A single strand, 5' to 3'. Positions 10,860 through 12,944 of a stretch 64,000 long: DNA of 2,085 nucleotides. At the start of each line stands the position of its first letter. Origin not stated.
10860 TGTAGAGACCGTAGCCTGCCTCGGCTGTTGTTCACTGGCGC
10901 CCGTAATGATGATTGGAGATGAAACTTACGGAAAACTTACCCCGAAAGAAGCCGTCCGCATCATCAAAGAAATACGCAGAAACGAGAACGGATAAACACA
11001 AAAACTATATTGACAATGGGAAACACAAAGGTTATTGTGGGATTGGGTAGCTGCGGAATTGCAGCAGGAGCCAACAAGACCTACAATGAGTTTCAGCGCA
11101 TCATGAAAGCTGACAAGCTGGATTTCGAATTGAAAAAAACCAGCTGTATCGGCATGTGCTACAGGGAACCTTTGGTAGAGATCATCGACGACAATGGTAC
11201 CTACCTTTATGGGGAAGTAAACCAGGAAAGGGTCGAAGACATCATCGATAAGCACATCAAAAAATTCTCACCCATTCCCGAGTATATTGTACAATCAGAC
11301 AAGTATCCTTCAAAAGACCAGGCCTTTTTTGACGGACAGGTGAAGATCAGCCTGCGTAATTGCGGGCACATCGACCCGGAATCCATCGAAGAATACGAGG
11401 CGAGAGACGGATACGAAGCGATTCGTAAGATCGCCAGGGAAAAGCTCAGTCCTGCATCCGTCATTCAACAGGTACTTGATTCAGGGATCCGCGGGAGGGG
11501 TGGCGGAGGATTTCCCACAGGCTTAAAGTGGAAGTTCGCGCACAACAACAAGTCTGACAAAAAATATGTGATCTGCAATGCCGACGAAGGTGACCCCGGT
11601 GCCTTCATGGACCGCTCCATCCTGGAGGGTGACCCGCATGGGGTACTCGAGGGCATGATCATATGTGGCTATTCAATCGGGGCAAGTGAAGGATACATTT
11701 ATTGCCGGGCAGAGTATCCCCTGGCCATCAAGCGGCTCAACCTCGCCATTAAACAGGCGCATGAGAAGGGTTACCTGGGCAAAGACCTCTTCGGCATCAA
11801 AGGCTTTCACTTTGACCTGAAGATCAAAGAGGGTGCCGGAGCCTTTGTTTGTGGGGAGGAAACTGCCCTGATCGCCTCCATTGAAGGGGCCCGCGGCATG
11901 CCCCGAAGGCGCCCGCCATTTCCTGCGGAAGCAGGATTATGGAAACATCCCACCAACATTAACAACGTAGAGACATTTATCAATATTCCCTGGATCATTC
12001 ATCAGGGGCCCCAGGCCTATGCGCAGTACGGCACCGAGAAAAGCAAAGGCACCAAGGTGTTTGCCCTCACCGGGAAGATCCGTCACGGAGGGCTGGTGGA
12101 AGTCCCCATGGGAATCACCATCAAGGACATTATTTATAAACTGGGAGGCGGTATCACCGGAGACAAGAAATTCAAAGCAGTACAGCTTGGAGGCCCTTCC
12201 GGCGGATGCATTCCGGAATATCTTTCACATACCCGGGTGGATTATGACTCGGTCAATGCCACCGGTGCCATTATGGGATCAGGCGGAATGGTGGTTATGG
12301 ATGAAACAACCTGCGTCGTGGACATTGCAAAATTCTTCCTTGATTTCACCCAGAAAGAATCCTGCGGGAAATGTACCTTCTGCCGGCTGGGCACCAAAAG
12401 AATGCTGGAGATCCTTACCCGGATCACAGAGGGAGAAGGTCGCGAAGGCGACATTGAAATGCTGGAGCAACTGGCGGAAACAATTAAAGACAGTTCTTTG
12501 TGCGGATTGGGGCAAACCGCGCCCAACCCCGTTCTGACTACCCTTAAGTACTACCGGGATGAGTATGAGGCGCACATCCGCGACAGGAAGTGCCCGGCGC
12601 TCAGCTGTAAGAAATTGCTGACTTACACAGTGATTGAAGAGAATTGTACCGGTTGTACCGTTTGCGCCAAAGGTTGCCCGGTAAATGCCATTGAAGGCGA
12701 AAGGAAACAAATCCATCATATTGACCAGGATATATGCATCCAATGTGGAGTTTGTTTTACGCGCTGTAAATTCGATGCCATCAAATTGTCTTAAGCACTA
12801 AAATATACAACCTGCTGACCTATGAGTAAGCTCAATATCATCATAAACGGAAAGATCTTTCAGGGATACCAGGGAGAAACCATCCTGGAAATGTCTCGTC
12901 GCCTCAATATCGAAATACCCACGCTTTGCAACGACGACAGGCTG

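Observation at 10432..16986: NuoE-like, NuoF-like and giant GltD-containing fusion: candidate Bfu/Stn-type electron-bifurcating NAD(P)H module without a hydrogenase or formate dehydrogenase active site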

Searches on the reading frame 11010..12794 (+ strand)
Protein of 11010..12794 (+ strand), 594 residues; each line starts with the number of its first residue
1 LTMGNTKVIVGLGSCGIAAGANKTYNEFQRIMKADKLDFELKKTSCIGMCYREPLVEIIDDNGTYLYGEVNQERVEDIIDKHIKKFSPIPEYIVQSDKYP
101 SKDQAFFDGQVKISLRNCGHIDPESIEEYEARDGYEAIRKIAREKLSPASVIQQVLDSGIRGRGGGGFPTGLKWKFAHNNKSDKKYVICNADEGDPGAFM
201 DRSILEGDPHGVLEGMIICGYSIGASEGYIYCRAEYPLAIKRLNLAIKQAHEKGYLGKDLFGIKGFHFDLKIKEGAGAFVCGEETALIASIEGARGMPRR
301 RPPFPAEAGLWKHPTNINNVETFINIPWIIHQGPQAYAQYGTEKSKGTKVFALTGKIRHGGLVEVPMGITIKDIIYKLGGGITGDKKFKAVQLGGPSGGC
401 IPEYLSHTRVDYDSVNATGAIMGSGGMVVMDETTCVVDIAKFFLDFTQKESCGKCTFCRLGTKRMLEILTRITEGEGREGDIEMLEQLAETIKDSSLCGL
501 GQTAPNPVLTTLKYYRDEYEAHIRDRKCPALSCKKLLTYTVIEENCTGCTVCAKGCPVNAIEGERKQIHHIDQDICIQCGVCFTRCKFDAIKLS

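Call 3: search_protein_families(library=pfam, proteins=[window:11010-12794:+], max_evalue=0.001)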
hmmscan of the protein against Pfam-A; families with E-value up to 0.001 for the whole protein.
window:11010-12794:+ (594 aa): 11 families
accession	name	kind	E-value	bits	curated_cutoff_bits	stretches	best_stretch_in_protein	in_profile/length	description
PF01512.22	Complex1_51K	-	6.4e-48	162.9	31.2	1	156-327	2-149/150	Nuo51 FMN-binding domain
PF10589.14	NADH_4Fe-4S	-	1.2e-35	121.7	23.5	1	438-522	1-85/85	NADH-ubiquinone oxidoreductase-F iron-sulfur binding region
PF00037.32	Fer4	-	2.5e-09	37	21.1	2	539-562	1-24/24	4Fe-4S binding domain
PF12838.12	Fer4_7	-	2.5e-07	31.5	27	1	545-590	1-52/52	4Fe-4S dicluster domain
PF14697.11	Fer4_21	-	7.1e-06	26.5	35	1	530-562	25-58/59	4Fe-4S dicluster domain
PF10531.15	SLBB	-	1.8e-05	24.9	27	1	350-399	1-53/55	SLBB domain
PF12837.12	Fer4_6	-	2.7e-05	24.4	25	0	570-591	3-24/24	4Fe-4S binding domain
PF13187.11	Fer4_9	-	4.5e-05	23.8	27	1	545-590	1-51/52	4Fe-4S dicluster domain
PF01257.25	2Fe-2S_thioredx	-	8.1e-05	22.9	24.8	1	34-81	100-143/145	Thioredoxin-like [2Fe-2S] ferredoxin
PF13237.11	Fer4_10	-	0.00012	22.4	25.5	1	543-586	6-52/53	4Fe-4S dicluster domain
PF22461.2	SLBB_2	-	0.00017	22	27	1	350-396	2-49/79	SLBB domain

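Call 4: search_protein_families(library=ncbifam, proteins=[window:11010-12794:+], max_evalue=0.001)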
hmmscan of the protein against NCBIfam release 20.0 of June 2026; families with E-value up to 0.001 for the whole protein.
window:11010-12794:+ (594 aa): 40 families (the best 25 are shown)
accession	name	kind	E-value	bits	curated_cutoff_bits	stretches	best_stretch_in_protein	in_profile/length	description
TIGR01959.1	nuoF_fam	equivalog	3.4e-144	480.2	558.65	1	122-523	10-410/410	NADH-quinone oxidoreductase subunit NuoF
NF010120.0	PRK13596.1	equivalog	2.4e-111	372.4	389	1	122-528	16-422/433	NADH-quinone oxidoreductase subunit NuoF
NF008436.0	PRK11278.1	equivalog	3.7e-107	359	749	1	122-527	23-430/448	NADH-quinone oxidoreductase subunit NuoF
TIGR04481.1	PR_assoc_PrdC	equivalog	3e-12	46.1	490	1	148-399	73-286/425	proline reductase-associated electron transfer protein PrdC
TIGR01944.1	rnfB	subfamily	8.1e-12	45.1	68.7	1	540-593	109-162/190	RnfABCDGE type electron transport complex subunit B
NF058577.1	FdxA_fam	equivalog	4.1e-11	42.9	65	1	541-590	4-52/52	4Fe-4S ferredoxin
NF005415.0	PRK06991.1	equivalog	4.6e-11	42.9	281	1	541-593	82-134/284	electron transport complex subunit RsxB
TIGR01945.1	rnfC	subfamily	2.8e-10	39.3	245.95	1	138-249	110-220/435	RnfABCDGE type electron transport complex subunit C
NF003454.1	PRK05035.1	equivalog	8.3e-10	37.8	345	1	143-251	118-223/556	electron transport complex subunit RsxC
NF003475.0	PRK05113.1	equivalog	8.6e-10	38.8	203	1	540-593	109-162/190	electron transport complex subunit RsxB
NF006446.0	PRK08764.1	equivalog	3.6e-09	36.6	220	1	540-593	82-135/139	Rnf electron transport complex subunit RnfB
NF005505.0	PRK07118.1-4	equivalog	7.6e-09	35.4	378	1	498-593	176-264/265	Fe-S cluster domain-containing protein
TIGR04105.1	FeFe_hydrog_B1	subfamily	7.9e-09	34.7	450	1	519-592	135-206/462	monomeric [FeFe] hydrogenase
TIGR02179.1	PorD_KorD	subfamily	8.9e-09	35.3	60.05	1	541-593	22-74/78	2-oxoacid:acceptor oxidoreductase, delta subunit, pyruvate/2-ketoisovalerate family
TIGR03294.1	FrhG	equivalog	2.6e-08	33.9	245.5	1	530-587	161-216/228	coenzyme F420 hydrogenase subunit gamma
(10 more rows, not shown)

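Call 6: search_solved_structures(query=window:11010-12794:+, max_evalue=1e-20)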
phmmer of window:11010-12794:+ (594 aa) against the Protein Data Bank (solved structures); distinct sequences matched with E-value up to 1e-20: 63 (the best 60 are shown).
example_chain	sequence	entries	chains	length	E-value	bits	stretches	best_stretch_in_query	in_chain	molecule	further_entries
8oh5_B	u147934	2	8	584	3e-263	878.1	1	7-592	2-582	NAD-reducing hydrogenase subunit HoxF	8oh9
9n5u_B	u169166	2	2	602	7.4e-257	857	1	8-593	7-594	NfnB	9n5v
9bov_B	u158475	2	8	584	1.6e-253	845.9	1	7-592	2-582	NADH dehydrogenase (Quinone)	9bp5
7t2r_B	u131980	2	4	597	1.6e-220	737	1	8-591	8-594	NiFe hydrogenase subunit B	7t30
7q4v_B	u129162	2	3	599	4.6e-216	722.2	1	17-592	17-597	Iron hydrogenase HydB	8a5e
7q4w_B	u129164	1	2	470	7.9e-201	671.9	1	126-592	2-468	Iron hydrogenase HydB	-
8a6t_B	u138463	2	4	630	8.5e-200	668.5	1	38-591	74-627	Electron bifurcating hydrogenase subunit HydB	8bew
7p5h_B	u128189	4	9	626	3e-184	617.2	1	17-593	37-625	Fe-hydrogenase, subunit beta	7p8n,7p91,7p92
9mqx_B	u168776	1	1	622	2.6e-176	590.9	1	16-591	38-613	NADH:ubiquinone oxidoreductase, NADH-binding (51 kD) subunit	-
6vw7_B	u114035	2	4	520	2.5e-121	409.3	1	6-519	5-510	NAD-dependent formate dehydrogenase beta subunit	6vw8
2fug_1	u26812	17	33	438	8.8e-112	377.8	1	125-527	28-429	NADH-quinone oxidoreductase chain 1 | NADH-QUINONE OXIDOREDUCTASE SUBUNIT 1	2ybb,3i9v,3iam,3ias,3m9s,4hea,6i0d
9wxb_C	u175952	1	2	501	5.8e-108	365.2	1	12-519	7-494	Formate dehydrogenase beta subunit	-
6tg9_B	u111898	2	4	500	6.8e-108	365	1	40-519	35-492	Formate dehydrogenase subunit beta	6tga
6hl2_B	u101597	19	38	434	1.8e-103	350.4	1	99-524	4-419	NADH-quinone oxidoreductase subunit F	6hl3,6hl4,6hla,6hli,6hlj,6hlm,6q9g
7q5y_C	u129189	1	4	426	2.1e-103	350.2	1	99-523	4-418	NADH-quinone oxidoreductase subunit F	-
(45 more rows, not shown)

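Call 25: search_solved_structures(query=window:11010-12794:+, max_evalue=1e-200, show_alignments=3)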
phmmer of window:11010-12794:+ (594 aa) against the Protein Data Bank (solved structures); distinct sequences matched with E-value up to 1e-200: 6.
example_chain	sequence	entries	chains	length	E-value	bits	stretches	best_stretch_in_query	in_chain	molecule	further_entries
8oh5_B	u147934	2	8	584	3e-263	878.1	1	7-592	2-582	NAD-reducing hydrogenase subunit HoxF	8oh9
9n5u_B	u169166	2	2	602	7.4e-257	857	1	8-593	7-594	NfnB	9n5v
9bov_B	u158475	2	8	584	1.6e-253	845.9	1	7-592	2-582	NADH dehydrogenase (Quinone)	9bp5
7t2r_B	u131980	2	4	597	1.6e-220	737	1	8-591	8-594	NiFe hydrogenase subunit B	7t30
7q4v_B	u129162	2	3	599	4.6e-216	722.2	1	17-592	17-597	Iron hydrogenase HydB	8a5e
7q4w_B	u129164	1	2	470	7.9e-201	671.9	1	126-592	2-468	Iron hydrogenase HydB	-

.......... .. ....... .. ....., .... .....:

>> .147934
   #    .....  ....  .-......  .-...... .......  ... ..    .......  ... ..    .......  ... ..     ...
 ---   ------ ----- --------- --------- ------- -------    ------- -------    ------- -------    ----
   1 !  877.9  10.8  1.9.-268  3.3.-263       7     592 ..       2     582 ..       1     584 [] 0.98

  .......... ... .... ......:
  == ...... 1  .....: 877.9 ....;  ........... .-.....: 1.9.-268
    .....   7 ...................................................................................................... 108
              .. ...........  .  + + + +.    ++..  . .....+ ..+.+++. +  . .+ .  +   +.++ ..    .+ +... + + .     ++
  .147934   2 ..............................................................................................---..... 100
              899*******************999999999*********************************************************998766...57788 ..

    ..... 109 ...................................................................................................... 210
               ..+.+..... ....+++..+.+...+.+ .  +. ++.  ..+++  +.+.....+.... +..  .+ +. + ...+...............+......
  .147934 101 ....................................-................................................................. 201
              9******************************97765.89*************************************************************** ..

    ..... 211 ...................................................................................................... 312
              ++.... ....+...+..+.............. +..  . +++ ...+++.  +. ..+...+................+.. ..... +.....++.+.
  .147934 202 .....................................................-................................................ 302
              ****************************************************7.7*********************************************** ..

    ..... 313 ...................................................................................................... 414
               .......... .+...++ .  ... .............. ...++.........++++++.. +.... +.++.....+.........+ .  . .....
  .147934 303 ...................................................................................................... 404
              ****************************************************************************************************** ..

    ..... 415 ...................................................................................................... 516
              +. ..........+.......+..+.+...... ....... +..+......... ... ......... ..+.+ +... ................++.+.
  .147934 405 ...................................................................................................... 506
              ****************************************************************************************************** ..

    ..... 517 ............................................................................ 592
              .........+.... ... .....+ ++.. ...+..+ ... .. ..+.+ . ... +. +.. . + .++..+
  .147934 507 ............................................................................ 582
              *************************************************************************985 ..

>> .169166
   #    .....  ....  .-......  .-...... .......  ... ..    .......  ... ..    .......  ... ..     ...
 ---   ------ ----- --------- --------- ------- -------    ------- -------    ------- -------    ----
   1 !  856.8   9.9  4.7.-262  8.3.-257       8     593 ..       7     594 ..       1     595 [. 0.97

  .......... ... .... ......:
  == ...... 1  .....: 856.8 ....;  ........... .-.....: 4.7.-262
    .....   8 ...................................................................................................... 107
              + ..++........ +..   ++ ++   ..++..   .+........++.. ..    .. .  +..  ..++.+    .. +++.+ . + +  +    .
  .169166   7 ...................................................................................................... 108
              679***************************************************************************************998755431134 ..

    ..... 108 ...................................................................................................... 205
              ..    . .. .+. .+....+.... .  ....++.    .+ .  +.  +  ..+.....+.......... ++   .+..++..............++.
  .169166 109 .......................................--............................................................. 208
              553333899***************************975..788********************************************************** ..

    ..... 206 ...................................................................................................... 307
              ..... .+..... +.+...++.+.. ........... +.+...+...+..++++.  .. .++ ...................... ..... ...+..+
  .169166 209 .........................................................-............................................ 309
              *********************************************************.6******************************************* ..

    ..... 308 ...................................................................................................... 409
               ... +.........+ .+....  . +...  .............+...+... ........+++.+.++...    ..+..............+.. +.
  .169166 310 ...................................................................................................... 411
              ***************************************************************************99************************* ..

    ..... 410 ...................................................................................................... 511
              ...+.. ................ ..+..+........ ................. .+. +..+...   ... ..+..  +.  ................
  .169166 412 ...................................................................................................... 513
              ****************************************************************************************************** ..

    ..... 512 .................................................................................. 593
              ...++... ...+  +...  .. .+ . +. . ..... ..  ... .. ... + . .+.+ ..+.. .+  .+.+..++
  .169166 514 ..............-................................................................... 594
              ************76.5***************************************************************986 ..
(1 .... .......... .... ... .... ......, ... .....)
